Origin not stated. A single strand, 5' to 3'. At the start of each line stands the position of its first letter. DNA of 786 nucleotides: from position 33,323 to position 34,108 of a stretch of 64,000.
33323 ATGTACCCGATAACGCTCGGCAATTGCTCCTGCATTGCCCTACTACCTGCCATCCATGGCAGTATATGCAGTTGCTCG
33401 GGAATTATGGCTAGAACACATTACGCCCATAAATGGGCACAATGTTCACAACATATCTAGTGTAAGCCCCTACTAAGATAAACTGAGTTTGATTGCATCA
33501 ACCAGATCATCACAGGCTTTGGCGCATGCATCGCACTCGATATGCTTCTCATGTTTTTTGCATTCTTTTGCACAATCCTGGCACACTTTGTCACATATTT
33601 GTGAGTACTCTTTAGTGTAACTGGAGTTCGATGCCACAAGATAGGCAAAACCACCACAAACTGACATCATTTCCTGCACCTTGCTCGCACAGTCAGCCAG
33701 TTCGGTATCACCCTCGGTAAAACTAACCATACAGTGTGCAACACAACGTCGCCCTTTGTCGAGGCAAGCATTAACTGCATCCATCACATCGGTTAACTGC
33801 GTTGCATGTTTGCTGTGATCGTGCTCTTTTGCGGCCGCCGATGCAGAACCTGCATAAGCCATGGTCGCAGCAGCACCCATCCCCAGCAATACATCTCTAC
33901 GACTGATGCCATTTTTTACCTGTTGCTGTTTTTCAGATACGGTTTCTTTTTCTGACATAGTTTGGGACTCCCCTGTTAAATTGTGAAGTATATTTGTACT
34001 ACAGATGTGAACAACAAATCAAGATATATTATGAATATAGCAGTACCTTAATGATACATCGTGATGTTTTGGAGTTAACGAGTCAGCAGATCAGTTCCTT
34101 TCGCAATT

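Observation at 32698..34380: OsmC-like, TAT-exported Csp-like copper storage protein and Spy/CpxP-like genes clustered between MITE copies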

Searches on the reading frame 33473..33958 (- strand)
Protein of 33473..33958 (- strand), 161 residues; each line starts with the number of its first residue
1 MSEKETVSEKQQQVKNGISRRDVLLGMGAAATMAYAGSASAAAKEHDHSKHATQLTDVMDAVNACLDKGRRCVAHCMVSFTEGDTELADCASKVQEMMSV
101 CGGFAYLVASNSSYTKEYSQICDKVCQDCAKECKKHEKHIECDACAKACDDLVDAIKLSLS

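Call 3: search_protein_families(library=pfam, proteins=[window:33476-33958:-], max_evalue=1)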
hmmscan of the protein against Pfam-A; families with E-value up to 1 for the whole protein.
seq(161 aa): 1 family
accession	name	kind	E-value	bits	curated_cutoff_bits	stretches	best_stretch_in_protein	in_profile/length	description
PF10518.14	TAT_signal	-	0.028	14.8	22.7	1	18-34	2-18/21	TAT (twin-arginine translocation) pathway signal sequence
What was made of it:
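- On Csp1 family (TIGR04401, Tat-exported four-helix-bundle copper storage protein): Pfam TAT_signal is only 14.8 bits against 22.7 (call 3).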

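Call 4: search_protein_families(library=ncbifam, proteins=[window:33476-33958:-], max_evalue=1)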
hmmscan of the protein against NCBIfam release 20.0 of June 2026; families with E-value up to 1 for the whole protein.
seq(161 aa): 2 families
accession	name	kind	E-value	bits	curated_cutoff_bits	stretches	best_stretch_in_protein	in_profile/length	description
TIGR04401.1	TAT_Cys_rich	subfamily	8.6e-32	110.4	100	1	19-156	2-148/151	Csp1 family four helix bundle copper storage protein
TIGR02811.1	formate_TAT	hypoth_equivalog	0.0091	16.3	48.45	1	12-47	3-40/66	formate dehydrogenase region TAT target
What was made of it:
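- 33473..33958 (-): Csp1-family copper storage protein gene: 161 aa, Tat signal (SRRDVLL, cleavage ASA|AA), 12 Cys, invariant HDHSKH at the mature N-terminus. A strong Shine-Dalgarno (GGGGAG) lies 9-10 nt upstream of the ATG. TIGR04401 110.4 bits, cutoff 100 (call 4).
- On Csp1 family (TIGR04401, Tat-exported four-helix-bundle copper storage protein): 110.4 bits against a cutoff of 100, residues 19-156 on profile positions 2-148 of 151 (call 4).
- Closest known: MtCsp1 / MtCsp2 of Methylosinus trichosporium OB3b. Same: TIGR04401 above its cutoff (call 4).
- TIGR04401 scores 110.4 bits, cutoff 100 (call 4).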

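Call 5: find_encoding_contigs(protein=window:33473-33958:-, flank=10000, max_places=6)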
Protein window:33473-33958:- (161 aa): no gene with exactly this product is on record in the collection.
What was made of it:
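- Tried and rejected: An exact-sequence look-up of the window Csp found nothing on record (call 5).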

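Call 7: find_homologous_proteins(query=window:33473-33958:-)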
Query window:33473-33958:- (161 aa): 344 proteins with E <= 0.001 among 365 candidates; the best 120 are listed.
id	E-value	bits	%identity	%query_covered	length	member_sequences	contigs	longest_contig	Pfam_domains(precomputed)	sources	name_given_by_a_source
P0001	4.9e-95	333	96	100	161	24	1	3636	PF03860.22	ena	-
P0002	1.6e-91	322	91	100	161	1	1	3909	PF03860.22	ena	-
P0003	2.2e-91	322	92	100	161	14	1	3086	PF03860.22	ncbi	-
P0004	3.7e-91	321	92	100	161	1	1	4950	PF03860.22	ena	-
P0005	1.0e-90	319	91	100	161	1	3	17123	PF03860.22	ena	-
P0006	6.6e-90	317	90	100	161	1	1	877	PF03860.22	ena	-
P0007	6.9e-89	313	91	100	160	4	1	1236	PF03860.22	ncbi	-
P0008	1.4e-88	312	89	100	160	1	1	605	PF03860.22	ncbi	-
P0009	1.5e-88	312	89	100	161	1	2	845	PF03860.22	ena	-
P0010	1.8e-88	312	89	100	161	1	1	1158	PF03860.22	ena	-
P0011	2.5e-88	312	88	100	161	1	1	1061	PF03860.22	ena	-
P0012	4.3e-88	311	90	100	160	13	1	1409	PF03860.22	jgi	jgi:Cys-rich four helix bundle protein (predicted Tat secretion target)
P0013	9.6e-87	306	88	100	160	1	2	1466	PF03860.22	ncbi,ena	-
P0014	4.7e-86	304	87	100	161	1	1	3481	PF03860.22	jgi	jgi:Cys-rich four helix bundle protein (predicted Tat secretion target)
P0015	1.3e-85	303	85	100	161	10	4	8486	PF03860.22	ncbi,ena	-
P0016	7.2e-85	300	86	100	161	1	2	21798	PF03860.22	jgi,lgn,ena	jgi:Cys-rich four helix bundle protein (predicted Tat secretion target)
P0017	1.2e-83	296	84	100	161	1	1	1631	PF03860.22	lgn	-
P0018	1.3e-83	296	83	100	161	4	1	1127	PF03860.22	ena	-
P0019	6.0e-83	294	83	100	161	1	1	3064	PF03860.22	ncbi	-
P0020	7.8e-83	294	86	100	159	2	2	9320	PF03860.22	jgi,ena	jgi:Cys-rich four helix bundle protein (predicted Tat secretion target)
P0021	9.8e-83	293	81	100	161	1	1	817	PF03860.22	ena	-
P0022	1.7e-82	293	82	100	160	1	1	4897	PF03860.22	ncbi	-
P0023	1.7e-82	293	83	100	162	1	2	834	PF03860.22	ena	-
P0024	2.4e-82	292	83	100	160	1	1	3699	PF03860.22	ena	-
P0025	2.8e-82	292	83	100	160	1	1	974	PF03860.22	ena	-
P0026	3.0e-82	292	82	100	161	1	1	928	PF03860.22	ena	-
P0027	4.6e-82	291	83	100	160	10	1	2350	PF03860.22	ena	-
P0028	5.6e-82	291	83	100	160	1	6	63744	PF03860.22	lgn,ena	-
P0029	6.0e-82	291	83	100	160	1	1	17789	PF03860.22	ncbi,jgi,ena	-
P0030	6.8e-82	291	82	100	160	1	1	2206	PF03860.22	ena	-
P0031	7.6e-82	291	81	100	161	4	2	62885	PF03860.22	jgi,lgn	jgi:Cys-rich four helix bundle protein (predicted Tat secretion target)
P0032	1.4e-81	290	82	100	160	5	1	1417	PF03860.22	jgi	-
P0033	1.5e-81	290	84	100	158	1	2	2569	PF03860.22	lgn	-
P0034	1.6e-81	290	81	100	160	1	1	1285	PF03860.22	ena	-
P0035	1.8e-81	289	82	99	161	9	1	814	PF03860.22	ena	-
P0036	1.8e-81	289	81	100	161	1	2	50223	PF03860.22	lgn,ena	-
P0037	2.0e-81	289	83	100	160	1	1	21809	PF03860.22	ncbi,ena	-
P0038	2.2e-81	289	83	100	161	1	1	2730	PF03860.22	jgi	jgi:Cys-rich four helix bundle protein (predicted Tat secretion target)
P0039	2.5e-81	289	83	100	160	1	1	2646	PF03860.22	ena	-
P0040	2.5e-81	289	81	100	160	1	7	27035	PF03860.22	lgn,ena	-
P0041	2.7e-81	289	79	100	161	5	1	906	PF03860.22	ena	-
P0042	2.8e-81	289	83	100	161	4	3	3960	PF03860.22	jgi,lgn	-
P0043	3.4e-81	288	83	100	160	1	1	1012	PF03860.22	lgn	-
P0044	3.5e-81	288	83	100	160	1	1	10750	PF03860.22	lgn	-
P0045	3.6e-81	288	82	100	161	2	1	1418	PF03860.22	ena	-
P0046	3.6e-81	288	82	100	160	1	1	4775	PF03860.22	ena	-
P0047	8.3e-81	287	81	100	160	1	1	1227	PF03860.22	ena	-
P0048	8.5e-81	287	81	100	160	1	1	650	PF03860.22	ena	-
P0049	9.1e-81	287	79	100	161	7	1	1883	PF03860.22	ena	-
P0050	1.1e-80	287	81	100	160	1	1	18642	PF03860.22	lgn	-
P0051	1.2e-80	287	80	100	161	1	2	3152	PF03860.22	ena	-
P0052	1.3e-80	287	81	100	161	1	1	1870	PF03860.22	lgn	-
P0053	2.1e-80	286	81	100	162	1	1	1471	PF03860.22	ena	-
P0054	2.4e-80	286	82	100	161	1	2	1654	PF03860.22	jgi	jgi:Cys-rich four helix bundle protein (predicted Tat secretion target)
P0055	2.9e-80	285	78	100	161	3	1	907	PF03860.22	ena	-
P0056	3.2e-80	285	80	100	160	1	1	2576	PF03860.22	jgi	-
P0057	4.4e-80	285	80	100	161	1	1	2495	PF03860.22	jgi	-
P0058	5.0e-80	285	84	94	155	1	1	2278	PF03860.22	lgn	-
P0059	9.1e-80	284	80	100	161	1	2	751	PF03860.22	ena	-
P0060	9.2e-80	284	80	100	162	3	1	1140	PF03860.22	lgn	-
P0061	9.3e-80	284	81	100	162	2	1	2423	PF03860.22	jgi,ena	-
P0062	1.0e-79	284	80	100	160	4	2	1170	PF03860.22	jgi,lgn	jgi:Cys-rich four helix bundle protein (predicted Tat secretion target)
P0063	1.2e-79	283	80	100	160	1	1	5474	PF03860.22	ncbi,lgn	-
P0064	1.4e-79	283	79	100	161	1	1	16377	PF03860.22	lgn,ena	-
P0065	1.8e-79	283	82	96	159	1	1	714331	PF03860.22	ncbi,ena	-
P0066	2.5e-79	282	81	100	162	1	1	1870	PF03860.22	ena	-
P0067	2.7e-79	282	80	100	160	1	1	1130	PF03860.22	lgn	-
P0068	3.4e-79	282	80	100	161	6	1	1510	PF03860.22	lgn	-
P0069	3.8e-79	282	79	100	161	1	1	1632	PF03860.22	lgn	-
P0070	4.0e-79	282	80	100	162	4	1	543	PF03860.22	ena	-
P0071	4.4e-79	282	81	100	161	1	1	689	PF03860.22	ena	-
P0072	4.4e-79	282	80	99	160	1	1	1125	PF03860.22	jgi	jgi:Cys-rich four helix bundle protein (predicted Tat secretion target)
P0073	4.6e-79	282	80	100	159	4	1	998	PF03860.22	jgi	jgi:Cys-rich four helix bundle protein (predicted Tat secretion target)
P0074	4.7e-79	282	81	100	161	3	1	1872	PF03860.22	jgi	-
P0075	5.0e-79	281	78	100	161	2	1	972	PF03860.22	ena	-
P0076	5.2e-79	281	80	100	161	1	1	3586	PF03860.22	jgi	-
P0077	1.3e-78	280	80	100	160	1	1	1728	PF03860.22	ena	-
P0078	1.6e-78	280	79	100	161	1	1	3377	PF03860.22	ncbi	-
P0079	1.6e-78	280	81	100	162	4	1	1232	PF03860.22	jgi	jgi:Cys-rich four helix bundle protein (predicted Tat secretion target)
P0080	1.6e-78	280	80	100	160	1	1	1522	PF03860.22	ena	-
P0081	2.0e-78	279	79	100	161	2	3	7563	PF03860.22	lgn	-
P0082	2.1e-78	279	78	100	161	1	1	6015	PF03860.22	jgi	jgi:Cys-rich four helix bundle protein (predicted Tat secretion target)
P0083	2.1e-78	279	79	100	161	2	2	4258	PF03860.22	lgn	-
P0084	3.7e-78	279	79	100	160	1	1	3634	PF03860.22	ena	-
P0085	4.6e-78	278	78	100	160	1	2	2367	PF03860.22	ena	-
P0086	6.8e-78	278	78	100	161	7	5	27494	PF03860.22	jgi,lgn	jgi:Cys-rich four helix bundle protein (predicted Tat secretion target)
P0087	8.3e-78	277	78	100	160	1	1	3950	PF03860.22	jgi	-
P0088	1.0e-77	277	78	100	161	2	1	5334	PF03860.22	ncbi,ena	-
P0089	1.2e-77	277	80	100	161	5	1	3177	PF03860.22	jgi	jgi:Cys-rich four helix bundle protein (predicted Tat secretion target)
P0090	1.6e-77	277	79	100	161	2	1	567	PF03860.22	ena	-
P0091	1.8e-77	276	79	100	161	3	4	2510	PF03860.22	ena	-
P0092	2.5e-77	276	78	100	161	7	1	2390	PF03860.22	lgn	-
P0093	2.7e-77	276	78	100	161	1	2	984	PF03860.22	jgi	-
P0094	3.0e-77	276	78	99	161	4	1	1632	PF03860.22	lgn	-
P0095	3.1e-77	276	79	100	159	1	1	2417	PF03860.22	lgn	-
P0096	4.5e-77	275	79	100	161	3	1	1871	PF03860.22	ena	-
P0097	4.7e-77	275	79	100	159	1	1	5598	PF03860.22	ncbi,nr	ncbi:MAG: Csp1 family four helix bundle copper storage protein [Gammaproteobacteria bacterium]|nr:Cs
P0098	5.8e-77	275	79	100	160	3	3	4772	PF03860.22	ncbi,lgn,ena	-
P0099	6.1e-77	275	77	100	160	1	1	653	PF03860.22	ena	-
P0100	7.1e-77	274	79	100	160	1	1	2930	PF03860.22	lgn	-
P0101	1.1e-76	274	78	100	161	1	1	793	PF03860.22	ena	-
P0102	1.1e-76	274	76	100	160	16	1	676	PF03860.22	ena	-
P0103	1.6e-76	273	76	100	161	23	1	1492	PF03860.22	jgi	-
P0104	1.7e-76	273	78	99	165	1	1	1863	PF03860.22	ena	-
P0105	3.7e-76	272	76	99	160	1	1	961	PF03860.22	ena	-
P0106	4.0e-76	272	76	100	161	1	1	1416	PF03860.22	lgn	-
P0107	4.6e-76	272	75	99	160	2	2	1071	PF03860.22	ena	-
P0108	5.2e-76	272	76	100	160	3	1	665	PF03860.22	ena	-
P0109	8.5e-76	271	78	99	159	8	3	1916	PF03860.22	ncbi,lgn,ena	-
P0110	9.3e-76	271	78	100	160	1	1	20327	PF03860.22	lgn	-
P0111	1.1e-75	271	77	100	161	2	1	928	PF03860.22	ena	-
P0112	1.2e-75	270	77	100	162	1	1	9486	PF03860.22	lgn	-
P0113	2.6e-75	269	78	100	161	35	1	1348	PF03860.22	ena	-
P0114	3.5e-75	269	78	100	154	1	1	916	PF03860.22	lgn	-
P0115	3.6e-75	269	76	100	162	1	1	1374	PF03860.22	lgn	-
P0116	4.6e-75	269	79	100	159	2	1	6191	PF03860.22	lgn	-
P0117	5.7e-75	268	74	100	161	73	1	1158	PF03860.22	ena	-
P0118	6.3e-75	268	81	94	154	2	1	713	PF03860.22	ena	-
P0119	7.5e-75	268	75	100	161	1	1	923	PF03860.22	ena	-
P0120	8.9e-75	268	80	94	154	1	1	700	PF03860.22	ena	-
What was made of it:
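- Checked: Homologues 96% identical carry precomputed PF03860.22 hits (call 7).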

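Call 10: find_related_loci(query=window:33473-33958:-, collection=genome_contigs, flank=6000)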
Query window:33473-33958:- (161 aa) in genome_contigs; peptide patterns used: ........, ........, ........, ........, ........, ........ (x = any residue, [..] = any of these).
94 stretches matched a pattern; 16 encode a relative of the query (tblastn E <= 1e-3); 16 distinct loci.
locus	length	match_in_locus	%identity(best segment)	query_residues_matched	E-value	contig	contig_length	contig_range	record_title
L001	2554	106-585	81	1-161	4e-90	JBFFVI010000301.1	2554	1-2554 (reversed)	MAG: Gammaproteobacteria bacterium isolate Mix_mud23.2022.09.5 k141_2105388_length_2554_cov_9.0000, whole genome shotgun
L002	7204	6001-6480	90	1-161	9e-88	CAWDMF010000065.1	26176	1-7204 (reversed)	MAG: uncultured Gammaproteobacteria bacterium isolate MFD03551.bin.2.90 genome assembly, contig: contig_9901, whole geno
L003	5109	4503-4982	79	1-160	1e-86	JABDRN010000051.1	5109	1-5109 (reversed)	MAG: Gammaproteobacteria bacterium isolate Site_C30 k127_506768, whole genome shotgun sequence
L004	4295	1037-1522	78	1-161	1e-86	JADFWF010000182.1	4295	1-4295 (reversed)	MAG: Proteobacteria bacterium isolate C4.bin.17 k83_794490, whole genome shotgun sequence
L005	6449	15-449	88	17-161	3e-86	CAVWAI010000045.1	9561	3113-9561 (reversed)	MAG: uncultured Gammaproteobacteria bacterium isolate MFD03551.bin.2.48 genome assembly, contig: contig_88999, whole gen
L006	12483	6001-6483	78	1-161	2e-85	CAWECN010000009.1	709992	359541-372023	MAG: uncultured Gammaproteobacteria bacterium isolate MFD03551.bin.1.144 genome assembly, contig: contig_29528, whole ge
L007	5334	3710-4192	78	1-161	4e-85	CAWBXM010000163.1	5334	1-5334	MAG: uncultured Gammaproteobacteria bacterium isolate MFD03551.bin.2.3 genome assembly, contig: contig_99342, whole geno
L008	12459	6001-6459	82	8-161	1e-84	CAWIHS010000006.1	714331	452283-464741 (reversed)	MAG: uncultured Gammaproteobacteria bacterium isolate MFD03804.bin.1.238 genome assembly, contig: contig_39372, whole ge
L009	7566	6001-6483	75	1-161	1e-83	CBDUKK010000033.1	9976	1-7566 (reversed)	MAG TPA_asm: uncultured Gammaproteobacteria bacterium isolate SRR22808129_metabat2_63 genome assembly, contig: ERZ250434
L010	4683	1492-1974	78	1-161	5e-83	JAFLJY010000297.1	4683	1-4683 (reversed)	MAG: Gammaproteobacteria bacterium isolate MC-11 c_000000646886, whole genome shotgun sequence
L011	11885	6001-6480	76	1-161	4e-83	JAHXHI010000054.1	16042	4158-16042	MAG: gamma proteobacterium symbiont of Bathyaustriella thionipta isolate L181_T1 c_000000000072, whole genome shotgun se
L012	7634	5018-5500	78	1-161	5e-83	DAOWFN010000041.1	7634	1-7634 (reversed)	MAG TPA_asm: Gammaproteobacteria bacterium isolate CSMAG_1966 CSMAG_1966_k141_990836_length_7634_cov_22.8725, whole geno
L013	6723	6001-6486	75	1-161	2e-82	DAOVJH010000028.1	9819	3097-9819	MAG TPA_asm: Pseudomonadota bacterium isolate CSMAG_1388 CSMAG_1388_k141_3081570_length_9819_cov_108.9975, whole genome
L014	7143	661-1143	78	1-161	1e-77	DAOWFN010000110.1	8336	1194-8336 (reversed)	MAG TPA_asm: Gammaproteobacteria bacterium isolate CSMAG_1966 CSMAG_1966_k141_645194_length_8336_cov_20.5112, whole geno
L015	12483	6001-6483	64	1-161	1e-70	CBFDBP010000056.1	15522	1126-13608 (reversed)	MAG TPA_asm: uncultured Gammaproteobacteria bacterium isolate SRR26215676_binner12_Refined_43 genome assembly, contig: E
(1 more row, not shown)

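Call 27: search_solved_structures(query=window:33473-33958:-, max_evalue=0.01, show_alignments=2)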
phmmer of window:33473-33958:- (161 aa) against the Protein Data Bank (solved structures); distinct sequences matched with E-value up to 0.01: 7.
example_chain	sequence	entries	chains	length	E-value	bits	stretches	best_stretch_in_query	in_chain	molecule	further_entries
8r4l_A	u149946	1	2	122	3.2e-13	53.3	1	50-152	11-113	Four-helix bundle copper-binding protein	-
5fjd_A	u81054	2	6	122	6.8e-13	52.2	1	50-152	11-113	COPPER STORAGE PROTEIN 1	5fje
8r4m_A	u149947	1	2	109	3e-12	50.2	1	58-152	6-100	Four-helix bundle copper-binding protein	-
9e7j_A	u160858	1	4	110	6.4e-12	49.1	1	58-152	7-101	Four-helix bundle copper-binding protein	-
9gq1_A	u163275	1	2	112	5.9e-11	46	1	51-152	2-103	Four-helix bundle copper-binding protein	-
9gsk_A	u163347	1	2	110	1.8e-10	44.4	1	58-152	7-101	Copper storage protein 1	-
5fig_A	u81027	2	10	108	0.00081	22.8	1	61-152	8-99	CSP3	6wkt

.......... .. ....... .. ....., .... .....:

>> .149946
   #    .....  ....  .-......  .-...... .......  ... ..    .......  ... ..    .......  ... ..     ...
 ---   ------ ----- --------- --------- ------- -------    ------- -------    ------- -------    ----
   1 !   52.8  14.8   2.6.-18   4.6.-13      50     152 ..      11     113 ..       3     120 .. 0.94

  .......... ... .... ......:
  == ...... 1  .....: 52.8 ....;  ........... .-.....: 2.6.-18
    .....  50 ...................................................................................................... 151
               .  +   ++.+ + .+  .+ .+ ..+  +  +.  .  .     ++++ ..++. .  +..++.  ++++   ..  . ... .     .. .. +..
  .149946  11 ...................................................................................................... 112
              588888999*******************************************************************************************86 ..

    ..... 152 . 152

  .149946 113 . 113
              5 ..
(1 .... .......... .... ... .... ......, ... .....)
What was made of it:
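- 33473..33958 (-): PDB phmmer: MtCsp1 5fjd at E 6.8e-13, with 11 of 12 Cys aligned to MtCsp1 Cys (call 27).
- On Csp1 family (TIGR04401, Tat-exported four-helix-bundle copper storage protein): In the phmmer alignment to 5fjd, 11 of the 12 Cys fall on MtCsp1 Cys and His75 falls on the His of CLRHC (call 27).
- Closest known: MtCsp1 / MtCsp2 of Methylosinus trichosporium OB3b. Same: Mature domain of about 120 aa that aligns end to end with MtCsp1, with 11 Cys at equivalent positions and the His of the C-x-x-H-C motif (call 27).
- Closest known: Csp3. Different: The sequence match is far weaker (E 8e-4 against 1e-13 for Csp1, call 27).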
